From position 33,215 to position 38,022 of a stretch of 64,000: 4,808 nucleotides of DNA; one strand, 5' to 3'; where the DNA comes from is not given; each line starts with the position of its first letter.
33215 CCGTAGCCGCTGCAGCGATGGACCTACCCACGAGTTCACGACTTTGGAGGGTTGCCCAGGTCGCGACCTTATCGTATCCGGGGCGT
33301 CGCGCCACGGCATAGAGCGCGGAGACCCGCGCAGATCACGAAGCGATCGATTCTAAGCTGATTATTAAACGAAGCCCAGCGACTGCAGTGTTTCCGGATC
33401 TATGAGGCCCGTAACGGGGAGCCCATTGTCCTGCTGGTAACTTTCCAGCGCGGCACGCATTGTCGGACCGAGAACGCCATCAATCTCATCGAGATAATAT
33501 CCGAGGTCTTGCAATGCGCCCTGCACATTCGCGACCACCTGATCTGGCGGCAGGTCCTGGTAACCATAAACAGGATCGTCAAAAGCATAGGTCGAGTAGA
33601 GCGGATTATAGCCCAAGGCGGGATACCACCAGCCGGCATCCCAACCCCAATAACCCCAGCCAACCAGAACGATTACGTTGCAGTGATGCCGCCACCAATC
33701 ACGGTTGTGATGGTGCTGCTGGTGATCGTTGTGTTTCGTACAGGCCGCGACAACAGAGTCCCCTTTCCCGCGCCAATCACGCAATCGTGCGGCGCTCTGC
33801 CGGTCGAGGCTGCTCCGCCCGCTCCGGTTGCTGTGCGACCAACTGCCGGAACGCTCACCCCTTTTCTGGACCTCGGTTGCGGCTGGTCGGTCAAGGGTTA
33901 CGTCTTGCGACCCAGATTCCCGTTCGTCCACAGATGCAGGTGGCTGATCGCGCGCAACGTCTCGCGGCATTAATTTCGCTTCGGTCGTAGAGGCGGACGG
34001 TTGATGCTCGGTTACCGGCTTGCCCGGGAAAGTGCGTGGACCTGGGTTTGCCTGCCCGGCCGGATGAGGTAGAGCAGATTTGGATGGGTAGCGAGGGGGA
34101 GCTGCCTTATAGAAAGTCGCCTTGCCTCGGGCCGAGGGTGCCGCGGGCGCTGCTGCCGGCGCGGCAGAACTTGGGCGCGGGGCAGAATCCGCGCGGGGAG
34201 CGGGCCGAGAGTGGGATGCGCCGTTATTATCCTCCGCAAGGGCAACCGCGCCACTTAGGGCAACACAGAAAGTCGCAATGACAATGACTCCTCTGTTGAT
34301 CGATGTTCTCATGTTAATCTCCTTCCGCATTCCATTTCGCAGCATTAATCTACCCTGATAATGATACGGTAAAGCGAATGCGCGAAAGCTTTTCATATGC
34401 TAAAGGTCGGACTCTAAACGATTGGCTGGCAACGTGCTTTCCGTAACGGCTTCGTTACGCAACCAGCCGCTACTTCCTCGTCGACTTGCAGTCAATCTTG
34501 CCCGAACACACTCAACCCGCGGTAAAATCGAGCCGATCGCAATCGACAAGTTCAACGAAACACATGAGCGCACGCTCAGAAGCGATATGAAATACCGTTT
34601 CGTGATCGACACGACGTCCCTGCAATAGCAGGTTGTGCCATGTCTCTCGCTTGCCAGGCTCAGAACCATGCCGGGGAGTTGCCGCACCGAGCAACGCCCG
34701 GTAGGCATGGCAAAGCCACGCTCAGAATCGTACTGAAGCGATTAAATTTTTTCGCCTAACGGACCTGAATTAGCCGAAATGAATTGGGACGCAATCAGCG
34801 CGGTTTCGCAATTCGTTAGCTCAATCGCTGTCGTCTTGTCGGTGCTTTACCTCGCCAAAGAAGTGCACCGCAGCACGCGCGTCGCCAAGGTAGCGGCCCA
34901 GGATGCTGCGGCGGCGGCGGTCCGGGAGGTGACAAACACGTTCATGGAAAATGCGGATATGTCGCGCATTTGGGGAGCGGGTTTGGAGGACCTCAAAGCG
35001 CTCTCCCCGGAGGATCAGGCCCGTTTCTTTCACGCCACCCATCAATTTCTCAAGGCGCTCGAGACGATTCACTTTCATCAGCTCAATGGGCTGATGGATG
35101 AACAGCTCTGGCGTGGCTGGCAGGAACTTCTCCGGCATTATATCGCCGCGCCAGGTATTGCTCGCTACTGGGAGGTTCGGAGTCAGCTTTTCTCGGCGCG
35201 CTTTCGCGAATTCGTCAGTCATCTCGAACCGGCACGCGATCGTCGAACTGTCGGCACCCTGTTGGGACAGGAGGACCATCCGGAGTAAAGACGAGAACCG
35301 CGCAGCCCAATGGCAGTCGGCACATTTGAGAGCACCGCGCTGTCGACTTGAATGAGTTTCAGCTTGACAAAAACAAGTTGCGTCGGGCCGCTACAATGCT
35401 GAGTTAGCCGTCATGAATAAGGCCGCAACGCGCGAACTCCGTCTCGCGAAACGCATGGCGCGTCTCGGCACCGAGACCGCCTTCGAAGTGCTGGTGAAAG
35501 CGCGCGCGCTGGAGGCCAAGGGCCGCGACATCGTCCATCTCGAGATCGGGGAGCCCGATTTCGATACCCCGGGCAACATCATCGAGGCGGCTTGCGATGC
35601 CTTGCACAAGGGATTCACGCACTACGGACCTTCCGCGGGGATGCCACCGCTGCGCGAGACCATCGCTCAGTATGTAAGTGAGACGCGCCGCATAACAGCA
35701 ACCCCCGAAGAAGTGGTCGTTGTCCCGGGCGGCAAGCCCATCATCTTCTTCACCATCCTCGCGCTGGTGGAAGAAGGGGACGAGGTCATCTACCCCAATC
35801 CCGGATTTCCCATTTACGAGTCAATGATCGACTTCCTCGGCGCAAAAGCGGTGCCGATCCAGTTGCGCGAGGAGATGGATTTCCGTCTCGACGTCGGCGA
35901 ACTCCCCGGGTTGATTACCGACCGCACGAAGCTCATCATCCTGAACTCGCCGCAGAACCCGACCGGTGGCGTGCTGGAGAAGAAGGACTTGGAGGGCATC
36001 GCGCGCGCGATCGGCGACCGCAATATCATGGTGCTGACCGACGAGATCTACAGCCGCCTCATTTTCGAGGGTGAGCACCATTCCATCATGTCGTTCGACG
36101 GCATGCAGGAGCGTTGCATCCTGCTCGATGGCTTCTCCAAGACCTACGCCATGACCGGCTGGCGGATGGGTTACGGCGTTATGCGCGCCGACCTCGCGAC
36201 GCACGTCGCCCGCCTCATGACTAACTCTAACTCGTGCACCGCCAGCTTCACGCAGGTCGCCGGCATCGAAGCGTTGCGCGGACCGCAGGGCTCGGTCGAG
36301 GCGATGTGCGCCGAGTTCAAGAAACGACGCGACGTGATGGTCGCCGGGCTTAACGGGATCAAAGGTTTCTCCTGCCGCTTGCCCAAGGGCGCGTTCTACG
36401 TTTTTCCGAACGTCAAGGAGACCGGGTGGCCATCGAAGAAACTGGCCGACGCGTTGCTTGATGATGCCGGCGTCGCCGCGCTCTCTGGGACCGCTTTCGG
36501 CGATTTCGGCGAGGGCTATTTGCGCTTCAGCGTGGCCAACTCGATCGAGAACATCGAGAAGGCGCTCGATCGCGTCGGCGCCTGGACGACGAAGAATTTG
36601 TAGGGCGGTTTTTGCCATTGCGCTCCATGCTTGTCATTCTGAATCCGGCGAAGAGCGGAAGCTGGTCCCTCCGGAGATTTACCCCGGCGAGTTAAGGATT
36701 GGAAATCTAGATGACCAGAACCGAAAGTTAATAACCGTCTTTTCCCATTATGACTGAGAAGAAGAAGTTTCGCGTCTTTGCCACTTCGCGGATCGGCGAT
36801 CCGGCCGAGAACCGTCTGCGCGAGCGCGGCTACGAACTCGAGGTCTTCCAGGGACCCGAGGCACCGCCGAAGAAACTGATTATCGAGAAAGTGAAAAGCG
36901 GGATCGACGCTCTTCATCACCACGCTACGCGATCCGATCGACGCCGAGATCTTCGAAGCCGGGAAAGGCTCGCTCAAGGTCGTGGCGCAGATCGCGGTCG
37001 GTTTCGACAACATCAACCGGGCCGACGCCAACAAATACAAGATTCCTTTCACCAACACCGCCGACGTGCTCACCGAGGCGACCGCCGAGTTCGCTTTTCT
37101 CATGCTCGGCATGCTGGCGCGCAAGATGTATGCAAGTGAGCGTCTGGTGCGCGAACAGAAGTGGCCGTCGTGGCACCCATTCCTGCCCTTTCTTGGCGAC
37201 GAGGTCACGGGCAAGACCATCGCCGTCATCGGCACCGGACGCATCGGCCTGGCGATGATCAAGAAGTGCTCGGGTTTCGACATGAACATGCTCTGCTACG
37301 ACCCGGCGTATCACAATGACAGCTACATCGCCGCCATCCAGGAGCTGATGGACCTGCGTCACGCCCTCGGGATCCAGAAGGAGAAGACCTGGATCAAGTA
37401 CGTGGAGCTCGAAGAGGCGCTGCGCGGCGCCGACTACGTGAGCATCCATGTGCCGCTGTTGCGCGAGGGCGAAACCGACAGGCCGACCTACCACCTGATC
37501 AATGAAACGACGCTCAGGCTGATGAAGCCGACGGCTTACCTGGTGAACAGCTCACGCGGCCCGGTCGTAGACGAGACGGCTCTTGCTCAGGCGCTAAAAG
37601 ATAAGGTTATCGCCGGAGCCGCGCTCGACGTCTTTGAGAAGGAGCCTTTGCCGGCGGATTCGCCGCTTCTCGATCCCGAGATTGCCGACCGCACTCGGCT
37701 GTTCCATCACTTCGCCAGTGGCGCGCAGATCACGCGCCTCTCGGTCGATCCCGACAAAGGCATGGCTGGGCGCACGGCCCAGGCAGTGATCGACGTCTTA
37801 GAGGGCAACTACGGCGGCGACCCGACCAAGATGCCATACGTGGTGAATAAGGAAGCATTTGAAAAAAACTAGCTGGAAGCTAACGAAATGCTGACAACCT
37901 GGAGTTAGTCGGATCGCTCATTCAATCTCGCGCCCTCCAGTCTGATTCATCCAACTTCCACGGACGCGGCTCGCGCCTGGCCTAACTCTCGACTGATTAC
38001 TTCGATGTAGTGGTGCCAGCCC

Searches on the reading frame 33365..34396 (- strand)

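Call 17: search_protein_families(library=pfam, proteins=[window:33365-34396:-], max_evalue=0.001)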
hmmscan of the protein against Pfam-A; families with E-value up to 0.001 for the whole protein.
window:33365-34396:- (343 aa): 2 families
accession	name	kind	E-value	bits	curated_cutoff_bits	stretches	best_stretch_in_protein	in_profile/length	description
PF01471.23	PG_binding_1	-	3.5e-16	59.6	23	1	287-340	4-57/57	Putative peptidoglycan binding domain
PF08823.16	PG_binding_2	-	0.00023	21.8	21.1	1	286-322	16-52/74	Putative peptidoglycan binding domain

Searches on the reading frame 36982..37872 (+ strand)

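Call 17: search_protein_families(library=pfam, proteins=[window:36982-37872:+], max_evalue=0.001)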
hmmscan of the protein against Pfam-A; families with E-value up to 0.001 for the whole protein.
window:36982-37872:+ (296 aa): 2 families
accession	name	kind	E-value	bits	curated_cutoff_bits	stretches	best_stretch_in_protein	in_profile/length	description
PF02826.25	2-Hacid_dh_C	-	3.3e-46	157.3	25.1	1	41-231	3-167/178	D-isomer specific 2-hydroxyacid dehydrogenase, NAD binding domain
PF00389.36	2-Hacid_dh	-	1.4e-07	31.7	24.6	1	2-275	66-126/134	D-isomer specific 2-hydroxyacid dehydrogenase, catalytic domain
